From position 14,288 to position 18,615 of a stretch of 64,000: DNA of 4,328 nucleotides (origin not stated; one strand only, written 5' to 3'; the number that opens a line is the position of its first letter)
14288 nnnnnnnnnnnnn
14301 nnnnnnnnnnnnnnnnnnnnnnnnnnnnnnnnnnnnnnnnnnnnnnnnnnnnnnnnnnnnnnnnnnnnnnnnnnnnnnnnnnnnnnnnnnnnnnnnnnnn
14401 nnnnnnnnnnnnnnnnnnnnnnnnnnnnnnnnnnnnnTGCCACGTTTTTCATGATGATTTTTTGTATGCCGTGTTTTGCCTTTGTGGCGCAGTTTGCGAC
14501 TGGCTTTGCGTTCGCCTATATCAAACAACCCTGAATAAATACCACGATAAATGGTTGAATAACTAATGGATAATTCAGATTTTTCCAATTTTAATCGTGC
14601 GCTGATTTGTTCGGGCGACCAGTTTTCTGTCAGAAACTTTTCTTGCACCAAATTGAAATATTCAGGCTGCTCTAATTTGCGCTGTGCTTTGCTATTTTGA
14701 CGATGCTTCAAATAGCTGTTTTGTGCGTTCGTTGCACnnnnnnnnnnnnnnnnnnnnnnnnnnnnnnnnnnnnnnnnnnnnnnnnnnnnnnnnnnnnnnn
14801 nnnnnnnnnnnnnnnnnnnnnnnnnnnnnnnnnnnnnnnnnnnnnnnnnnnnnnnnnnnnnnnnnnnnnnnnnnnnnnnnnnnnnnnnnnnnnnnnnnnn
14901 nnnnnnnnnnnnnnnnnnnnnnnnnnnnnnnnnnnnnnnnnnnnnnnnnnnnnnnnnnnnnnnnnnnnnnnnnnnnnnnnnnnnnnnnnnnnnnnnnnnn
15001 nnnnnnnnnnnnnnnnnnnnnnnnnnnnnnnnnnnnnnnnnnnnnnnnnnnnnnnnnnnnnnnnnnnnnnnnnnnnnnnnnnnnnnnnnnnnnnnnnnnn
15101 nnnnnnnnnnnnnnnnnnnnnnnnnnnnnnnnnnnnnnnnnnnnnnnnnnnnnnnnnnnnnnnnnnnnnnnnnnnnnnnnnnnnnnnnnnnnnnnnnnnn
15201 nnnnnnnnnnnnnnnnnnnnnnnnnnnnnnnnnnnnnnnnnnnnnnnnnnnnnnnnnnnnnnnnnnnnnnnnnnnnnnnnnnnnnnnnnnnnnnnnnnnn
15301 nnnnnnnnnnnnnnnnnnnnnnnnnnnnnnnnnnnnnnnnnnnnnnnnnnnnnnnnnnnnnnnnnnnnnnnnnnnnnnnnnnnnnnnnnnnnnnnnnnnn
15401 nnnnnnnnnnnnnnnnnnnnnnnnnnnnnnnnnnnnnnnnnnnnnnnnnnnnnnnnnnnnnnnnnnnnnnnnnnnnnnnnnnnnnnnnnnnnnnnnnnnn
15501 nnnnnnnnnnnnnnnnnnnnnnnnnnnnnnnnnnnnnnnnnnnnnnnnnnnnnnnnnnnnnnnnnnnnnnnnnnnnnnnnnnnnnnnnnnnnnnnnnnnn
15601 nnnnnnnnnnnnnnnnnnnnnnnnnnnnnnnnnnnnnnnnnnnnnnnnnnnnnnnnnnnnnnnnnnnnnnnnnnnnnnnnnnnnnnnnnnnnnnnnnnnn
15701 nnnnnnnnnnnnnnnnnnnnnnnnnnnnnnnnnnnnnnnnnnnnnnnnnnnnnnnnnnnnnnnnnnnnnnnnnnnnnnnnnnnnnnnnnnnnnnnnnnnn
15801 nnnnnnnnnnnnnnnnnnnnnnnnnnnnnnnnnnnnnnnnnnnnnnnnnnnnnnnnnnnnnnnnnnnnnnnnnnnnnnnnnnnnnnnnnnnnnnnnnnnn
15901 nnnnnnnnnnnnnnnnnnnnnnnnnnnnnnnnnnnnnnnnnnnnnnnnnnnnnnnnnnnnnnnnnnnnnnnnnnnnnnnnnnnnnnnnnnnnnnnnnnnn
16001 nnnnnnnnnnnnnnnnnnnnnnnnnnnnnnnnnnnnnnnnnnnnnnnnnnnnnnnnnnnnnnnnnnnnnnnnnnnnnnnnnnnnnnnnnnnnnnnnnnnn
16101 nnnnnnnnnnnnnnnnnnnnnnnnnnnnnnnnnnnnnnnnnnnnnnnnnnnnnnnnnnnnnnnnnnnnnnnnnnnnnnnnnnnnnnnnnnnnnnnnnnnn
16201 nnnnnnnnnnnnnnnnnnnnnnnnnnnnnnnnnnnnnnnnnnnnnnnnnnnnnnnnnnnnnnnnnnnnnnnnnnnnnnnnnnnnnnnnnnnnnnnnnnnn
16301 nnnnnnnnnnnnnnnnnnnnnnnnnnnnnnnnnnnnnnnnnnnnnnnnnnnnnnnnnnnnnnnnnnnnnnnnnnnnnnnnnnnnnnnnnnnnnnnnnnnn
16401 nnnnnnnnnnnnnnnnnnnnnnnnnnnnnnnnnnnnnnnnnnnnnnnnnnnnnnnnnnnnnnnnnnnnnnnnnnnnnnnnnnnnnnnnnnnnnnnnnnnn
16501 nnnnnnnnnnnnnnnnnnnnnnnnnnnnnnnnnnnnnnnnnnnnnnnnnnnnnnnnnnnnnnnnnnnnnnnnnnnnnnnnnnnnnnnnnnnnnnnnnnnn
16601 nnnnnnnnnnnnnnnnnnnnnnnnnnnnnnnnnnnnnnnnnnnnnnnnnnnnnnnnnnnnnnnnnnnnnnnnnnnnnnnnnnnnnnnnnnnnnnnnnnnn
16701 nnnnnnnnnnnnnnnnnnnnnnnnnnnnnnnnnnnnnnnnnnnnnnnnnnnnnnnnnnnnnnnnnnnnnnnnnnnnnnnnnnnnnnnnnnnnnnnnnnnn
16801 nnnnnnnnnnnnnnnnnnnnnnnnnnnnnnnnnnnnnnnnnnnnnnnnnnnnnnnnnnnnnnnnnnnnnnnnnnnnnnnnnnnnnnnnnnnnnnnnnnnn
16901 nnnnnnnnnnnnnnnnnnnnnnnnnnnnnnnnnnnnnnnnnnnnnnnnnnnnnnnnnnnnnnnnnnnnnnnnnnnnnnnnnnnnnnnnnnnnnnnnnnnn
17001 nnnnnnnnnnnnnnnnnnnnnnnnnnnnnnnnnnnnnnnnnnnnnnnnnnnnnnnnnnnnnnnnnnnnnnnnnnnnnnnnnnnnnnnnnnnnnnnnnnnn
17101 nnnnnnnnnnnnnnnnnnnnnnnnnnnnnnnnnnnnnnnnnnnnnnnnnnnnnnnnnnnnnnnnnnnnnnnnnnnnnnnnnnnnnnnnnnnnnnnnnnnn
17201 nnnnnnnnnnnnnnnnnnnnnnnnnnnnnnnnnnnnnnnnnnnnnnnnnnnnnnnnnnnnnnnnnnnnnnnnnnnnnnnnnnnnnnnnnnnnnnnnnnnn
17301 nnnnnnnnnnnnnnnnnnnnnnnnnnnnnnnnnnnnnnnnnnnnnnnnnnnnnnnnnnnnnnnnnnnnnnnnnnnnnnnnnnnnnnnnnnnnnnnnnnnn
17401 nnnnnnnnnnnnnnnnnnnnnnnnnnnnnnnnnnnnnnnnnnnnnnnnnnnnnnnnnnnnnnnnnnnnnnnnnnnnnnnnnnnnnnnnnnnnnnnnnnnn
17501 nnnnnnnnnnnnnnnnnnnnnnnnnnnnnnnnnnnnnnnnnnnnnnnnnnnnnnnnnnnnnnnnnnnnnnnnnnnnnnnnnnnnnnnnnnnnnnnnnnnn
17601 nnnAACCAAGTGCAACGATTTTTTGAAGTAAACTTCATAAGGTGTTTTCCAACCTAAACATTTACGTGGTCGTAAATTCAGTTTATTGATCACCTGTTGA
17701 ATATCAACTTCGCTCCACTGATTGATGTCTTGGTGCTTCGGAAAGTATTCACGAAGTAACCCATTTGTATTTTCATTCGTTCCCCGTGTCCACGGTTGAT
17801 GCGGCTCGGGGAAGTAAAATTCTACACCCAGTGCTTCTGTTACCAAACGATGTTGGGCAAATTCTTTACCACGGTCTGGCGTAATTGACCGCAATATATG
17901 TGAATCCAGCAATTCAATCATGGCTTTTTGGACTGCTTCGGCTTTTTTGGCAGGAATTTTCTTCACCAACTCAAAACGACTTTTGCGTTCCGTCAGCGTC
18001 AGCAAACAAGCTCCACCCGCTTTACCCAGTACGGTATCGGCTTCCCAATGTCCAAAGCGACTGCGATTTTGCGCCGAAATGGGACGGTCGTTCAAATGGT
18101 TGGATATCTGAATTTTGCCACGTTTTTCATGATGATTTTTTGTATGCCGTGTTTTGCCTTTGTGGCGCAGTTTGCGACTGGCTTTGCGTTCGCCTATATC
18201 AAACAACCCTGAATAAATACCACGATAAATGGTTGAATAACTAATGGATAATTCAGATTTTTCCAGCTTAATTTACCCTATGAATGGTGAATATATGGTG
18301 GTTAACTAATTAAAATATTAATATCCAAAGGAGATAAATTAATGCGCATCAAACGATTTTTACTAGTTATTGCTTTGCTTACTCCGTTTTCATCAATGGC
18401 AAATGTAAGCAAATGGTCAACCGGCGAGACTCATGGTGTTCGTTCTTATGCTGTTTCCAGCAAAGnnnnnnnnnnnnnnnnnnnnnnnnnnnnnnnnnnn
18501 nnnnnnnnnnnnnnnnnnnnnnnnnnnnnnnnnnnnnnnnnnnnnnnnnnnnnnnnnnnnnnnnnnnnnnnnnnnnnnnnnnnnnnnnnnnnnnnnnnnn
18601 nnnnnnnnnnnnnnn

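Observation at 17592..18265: Upstream ISApl1 copy is 5'-truncated, probably immobilising mcr-1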

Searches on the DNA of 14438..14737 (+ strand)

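Call 57: search_dna_similar(query=window:14438-14737:+, collection=plasmids, mode=near, max_rows=60, rows=spread)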
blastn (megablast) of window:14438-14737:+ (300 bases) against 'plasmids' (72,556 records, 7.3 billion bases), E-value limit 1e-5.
Records with a match: 412; places in all: 662; records where one place covers at least 80% of the query: 405.
Best place of each record, by identity: >=99% 410; 95-99% 2.
By first word of the organism name: Escherichia 284; Salmonella 76; Klebsiella 33; Shigella 6; Actinobacillus 3; Citrobacter 3; Pasteurella 2; Raoultella 2; [Pasteurella] 1; Cronobacter 1; and 1 more.
By predicted mobility (MOB-suite, as given by PLSDB): conjugative 335; non-mobilizable 68; mobilizable 9.
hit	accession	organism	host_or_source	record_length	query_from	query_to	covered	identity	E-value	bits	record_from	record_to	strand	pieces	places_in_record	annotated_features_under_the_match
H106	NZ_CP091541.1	Salmonella enterica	egg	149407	1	300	100%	100.0%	2e-155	823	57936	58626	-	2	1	IS30-like element ISApl1 family transposase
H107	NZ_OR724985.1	Escherichia coli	-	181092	1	300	100%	100.0%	2e-155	822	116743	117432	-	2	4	IS30-like element ISApl1 family transposase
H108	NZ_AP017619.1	Escherichia coli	Bos taurus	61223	1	300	100%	100.0%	2e-155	555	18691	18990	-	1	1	IS30-like element ISApl1 family transposase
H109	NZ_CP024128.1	Escherichia coli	whole organism,clinical patient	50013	1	300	100%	100.0%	2e-155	555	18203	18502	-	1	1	IS30-like element ISApl1 family transposase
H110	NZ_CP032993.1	Escherichia coli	cell culture,Jin River water W5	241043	1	300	100%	100.0%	2e-155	555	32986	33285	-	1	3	IS30-like element ISApl1 family transposase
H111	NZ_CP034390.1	Escherichia coli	Homo sapiens,Pure culture one microbial ...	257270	1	300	100%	100.0%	2e-155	555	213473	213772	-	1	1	none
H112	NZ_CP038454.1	Escherichia coli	Homosapiens,Sputum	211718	1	300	100%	100.0%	2e-155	555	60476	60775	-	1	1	IS30-like element ISApl1 family transposase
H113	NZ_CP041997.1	Escherichia coli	Homo sapiens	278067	1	300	100%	100.0%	2e-155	555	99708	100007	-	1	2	IS30-like element ISApl1 family transposase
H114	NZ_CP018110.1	Escherichia coli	Homo sapiens,clinical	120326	1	300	100%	100.0%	2e-155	555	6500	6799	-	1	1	IS30-like element ISApl1 family transposase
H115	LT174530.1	Shigella sonnei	-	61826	1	300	100%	100.0%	2e-155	555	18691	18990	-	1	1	tnpA: ISAp11 tnpA transposase:22217 forward MW:37699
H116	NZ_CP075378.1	Escherichia coli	mix culture,stool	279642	1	300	100%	100.0%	2e-155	555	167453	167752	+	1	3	IS30-like element ISApl1 family transposase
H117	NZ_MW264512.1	Salmonella enterica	-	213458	1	300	100%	100.0%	2e-155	555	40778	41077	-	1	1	IS30-like element ISApl1 family transposase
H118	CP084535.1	Escherichia coli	-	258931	1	300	100%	100.0%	2e-155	555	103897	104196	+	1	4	IS30-like element ISApl1 family transposase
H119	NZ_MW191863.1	Escherichia coli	-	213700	1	300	100%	100.0%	2e-155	555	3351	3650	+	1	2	IS30-like element ISApl1 family transposase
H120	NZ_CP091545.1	Salmonella enterica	Homo sapiens,stool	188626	1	300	100%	100.0%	2e-155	555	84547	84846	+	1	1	IS30-like element ISApl1 family transposase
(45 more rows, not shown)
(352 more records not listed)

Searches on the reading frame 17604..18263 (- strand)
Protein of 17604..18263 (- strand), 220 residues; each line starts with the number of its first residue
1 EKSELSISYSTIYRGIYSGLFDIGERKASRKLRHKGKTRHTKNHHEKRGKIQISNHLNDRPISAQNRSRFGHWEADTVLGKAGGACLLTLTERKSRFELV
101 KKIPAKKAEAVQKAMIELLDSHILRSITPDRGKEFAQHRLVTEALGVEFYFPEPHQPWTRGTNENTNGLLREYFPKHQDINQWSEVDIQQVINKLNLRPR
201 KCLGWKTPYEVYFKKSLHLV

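Call 32: search_protein_families(library=pfam, proteins=[window:17604-18263:-], max_evalue=0.01)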
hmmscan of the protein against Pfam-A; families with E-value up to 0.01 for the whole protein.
window:17604-18263:- (220 aa): 1 family
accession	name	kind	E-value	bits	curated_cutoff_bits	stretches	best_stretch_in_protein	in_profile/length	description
PF00665.32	rve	-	5.7e-07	30.2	32.6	1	70-157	5-102/102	Integrase core domain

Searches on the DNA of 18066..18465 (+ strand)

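Call 10: search_dna_similar(query=window:18066-18465:+, collection=plasmids, mode=near, max_rows=15)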
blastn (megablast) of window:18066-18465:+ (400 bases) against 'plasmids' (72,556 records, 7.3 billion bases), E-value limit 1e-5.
Records with a match: 487; places in all: 735; records where one place covers at least 80% of the query: 0.
Best place of each record, by identity: >=99% 434; 95-99% 7; 90-95% 29; 80-90% 17.
By first word of the organism name: Escherichia 353; Salmonella 79; Klebsiella 36; Shigella 6; Actinobacillus 3; Citrobacter 3; Pasteurella 2; Raoultella 2; [Pasteurella] 1; Cronobacter 1; and 1 more.
By predicted mobility (MOB-suite, as given by PLSDB): conjugative 333; non-mobilizable 145; mobilizable 9.
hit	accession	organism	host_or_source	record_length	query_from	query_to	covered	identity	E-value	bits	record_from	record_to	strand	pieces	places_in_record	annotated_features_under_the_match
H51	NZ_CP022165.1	Escherichia coli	Homo sapiens,urine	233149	1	200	50%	100.0%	8e-100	370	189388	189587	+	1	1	IS30-like element ISApl1 family transposase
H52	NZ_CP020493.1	Salmonella enterica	chicken skin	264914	1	200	50%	100.0%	8e-100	370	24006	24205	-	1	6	IS30-like element ISApl1 family transposase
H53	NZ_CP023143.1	Escherichia coli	food,raw milk cheese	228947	1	200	50%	100.0%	8e-100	370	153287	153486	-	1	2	IS30-like element ISApl1 family transposase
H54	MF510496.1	Klebsiella pneumoniae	Homo sapiens,Culture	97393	1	200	50%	100.0%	8e-100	370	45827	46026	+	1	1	Transposase of ISApl1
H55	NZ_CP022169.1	Salmonella enterica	cell culture,Instant pork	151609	1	200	50%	100.0%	8e-100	370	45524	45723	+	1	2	none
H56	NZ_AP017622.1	Escherichia coli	Bos taurus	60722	1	200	50%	100.0%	8e-100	370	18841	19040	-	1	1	IS30-like element ISApl1 family transposase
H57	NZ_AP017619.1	Escherichia coli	Bos taurus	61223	1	200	50%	100.0%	8e-100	370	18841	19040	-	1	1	IS30-like element ISApl1 family transposase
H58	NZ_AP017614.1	Escherichia coli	Sus scrofa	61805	1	200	50%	100.0%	8e-100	370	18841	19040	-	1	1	IS30-like element ISApl1 family transposase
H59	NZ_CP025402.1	Escherichia coli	Homo sapiens,Respiratory secretions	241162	1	200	50%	100.0%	8e-100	370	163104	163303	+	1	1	IS30-like element ISApl1 family transposase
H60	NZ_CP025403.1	Escherichia coli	Homo sapiens,Respiratory secretions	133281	1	200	50%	100.0%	8e-100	370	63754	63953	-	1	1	IS30-like element ISApl1 family transposase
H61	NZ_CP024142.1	Escherichia coli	single cell,clinical patient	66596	1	200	50%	100.0%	8e-100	370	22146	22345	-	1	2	IS30-like element ISApl1 family transposase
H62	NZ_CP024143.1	Escherichia coli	single cell,clinical patient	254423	1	200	50%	100.0%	8e-100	370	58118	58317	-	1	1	IS30-like element ISApl1 family transposase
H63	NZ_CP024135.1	Escherichia coli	single cell,clinical patient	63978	1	200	50%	100.0%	8e-100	370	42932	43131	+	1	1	IS30-like element ISApl1 family transposase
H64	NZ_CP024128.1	Escherichia coli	whole organism,clinical patient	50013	1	200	50%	100.0%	8e-100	370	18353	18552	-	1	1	IS30-like element ISApl1 family transposase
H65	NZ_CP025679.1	Escherichia albertii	Gallus gallus,food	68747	1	200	50%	100.0%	8e-100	370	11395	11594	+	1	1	IS30-like element ISApl1 family transposase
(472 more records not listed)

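Call 11: search_dna_similar(query=window:18066-18465:+, collection=ecoli_genomes, mode=near, max_rows=15)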
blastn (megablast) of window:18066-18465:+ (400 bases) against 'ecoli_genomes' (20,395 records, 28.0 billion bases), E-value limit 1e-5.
Records with a match: 406; places in all: 991; records where one place covers at least 80% of the query: 0.
Genomes with a match: 305 of 5426; with a place that covers at least 80% of the query: 0. Places per genome that has any: lowest 1, median 2, highest 41. On chromosomes: 631 places; on plasmids: 360.
Best place of each record, by identity: >=99% 353; 95-99% 7; 90-95% 38; 80-90% 8.
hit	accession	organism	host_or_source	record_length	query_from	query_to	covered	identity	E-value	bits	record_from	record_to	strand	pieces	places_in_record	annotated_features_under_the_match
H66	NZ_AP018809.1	Escherichia coli strain E2865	Bos taurus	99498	201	400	50%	100.0%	3e-99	370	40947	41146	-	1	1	hypothetical protein (x2)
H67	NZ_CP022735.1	Escherichia coli strain SA186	Homo sapiens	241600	1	200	50%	100.0%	3e-99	370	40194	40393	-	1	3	IS30-like element ISApl1 family transposase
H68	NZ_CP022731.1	Escherichia coli strain SA186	Homo sapiens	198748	1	200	50%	100.0%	3e-99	370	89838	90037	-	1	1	IS30-like element ISApl1 family transposase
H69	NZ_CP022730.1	Escherichia coli strain SA186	Homo sapiens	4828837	1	200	50%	100.0%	3e-99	370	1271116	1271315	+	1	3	IS30-like element ISApl1 family transposase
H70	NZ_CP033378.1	Escherichia coli strain L73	goose anus swab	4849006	1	200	50%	100.0%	3e-99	370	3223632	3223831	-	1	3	IS30-like element ISApl1 family transposase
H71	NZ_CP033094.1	Escherichia coli strain CP53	pig feces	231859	1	200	50%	100.0%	3e-99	370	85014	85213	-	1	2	IS30-like element ISApl1 family transposase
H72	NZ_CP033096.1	Escherichia coli strain CP53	pig feces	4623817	1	200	50%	100.0%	3e-99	370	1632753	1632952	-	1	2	IS30-like element ISApl1 family transposase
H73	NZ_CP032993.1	Escherichia coli strain W5-6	Jin River water W5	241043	1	200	50%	100.0%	3e-99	370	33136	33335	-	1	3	IS30-like element ISApl1 family transposase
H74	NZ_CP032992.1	Escherichia coli strain W5-6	Jin River water W5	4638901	1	200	50%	100.0%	3e-99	370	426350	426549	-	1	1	IS30-like element ISApl1 family transposase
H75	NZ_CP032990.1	Escherichia coli strain W2-5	Jin River water W2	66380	1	200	50%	100.0%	3e-99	370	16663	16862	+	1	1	IS30-like element ISApl1 family transposase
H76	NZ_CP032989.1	Escherichia coli strain W2-5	Jin River water W2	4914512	1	200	50%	100.0%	3e-99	370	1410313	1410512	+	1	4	IS30-like element ISApl1 family transposase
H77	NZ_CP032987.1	Escherichia coli strain BE2-5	egret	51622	1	200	50%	100.0%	3e-99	370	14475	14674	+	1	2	IS30-like element ISApl1 family transposase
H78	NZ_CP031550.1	Escherichia coli strain cq9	pig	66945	1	200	50%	100.0%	3e-99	370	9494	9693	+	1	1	IS30-like element ISApl1 family transposase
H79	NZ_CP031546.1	Escherichia coli strain cq9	pig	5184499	1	200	50%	100.0%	3e-99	370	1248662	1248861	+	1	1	IS30-like element ISApl1 family transposase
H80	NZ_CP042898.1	Escherichia coli strain CFSAN061771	missing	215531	1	200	50%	100.0%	3e-99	370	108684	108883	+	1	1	IS30-like element ISApl1 family transposase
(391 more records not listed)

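Call 14: get_annotated_region(hit=H66, flank=3000)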
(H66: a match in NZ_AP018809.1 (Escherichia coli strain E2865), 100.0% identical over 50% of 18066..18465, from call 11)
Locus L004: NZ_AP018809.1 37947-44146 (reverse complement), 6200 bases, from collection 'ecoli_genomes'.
description: Escherichia coli strain E2865 plasmid pE2865-1, complete sequence
organism: Escherichia coli strain E2865 (NCBI taxid 562)
replicon: plasmid pE2865-1; assembly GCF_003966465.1
host: Bos taurus; source: -; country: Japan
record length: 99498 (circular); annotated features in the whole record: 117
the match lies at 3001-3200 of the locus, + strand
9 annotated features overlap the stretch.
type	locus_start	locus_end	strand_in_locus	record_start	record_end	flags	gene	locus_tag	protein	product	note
CDS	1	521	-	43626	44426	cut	-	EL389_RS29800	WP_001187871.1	phage antirepressor KilAC domain-containing protein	-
CDS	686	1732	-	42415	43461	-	-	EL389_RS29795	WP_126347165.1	phage antirepressor KilAC domain-containing protein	-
CDS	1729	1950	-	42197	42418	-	-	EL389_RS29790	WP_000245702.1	host cell division inhibitor Icd-like protein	-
CDS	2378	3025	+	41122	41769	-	-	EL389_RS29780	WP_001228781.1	hypothetical protein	-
CDS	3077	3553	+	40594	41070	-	-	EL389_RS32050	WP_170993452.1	hypothetical protein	-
CDS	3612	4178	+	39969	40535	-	-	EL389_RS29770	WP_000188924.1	hypothetical protein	-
CDS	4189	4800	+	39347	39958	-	-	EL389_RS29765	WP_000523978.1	hypothetical protein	-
CDS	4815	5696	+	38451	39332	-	-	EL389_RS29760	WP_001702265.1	hypothetical protein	-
CDS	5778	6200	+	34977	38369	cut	-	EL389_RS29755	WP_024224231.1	lytic transglycosylase domain-containing protein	-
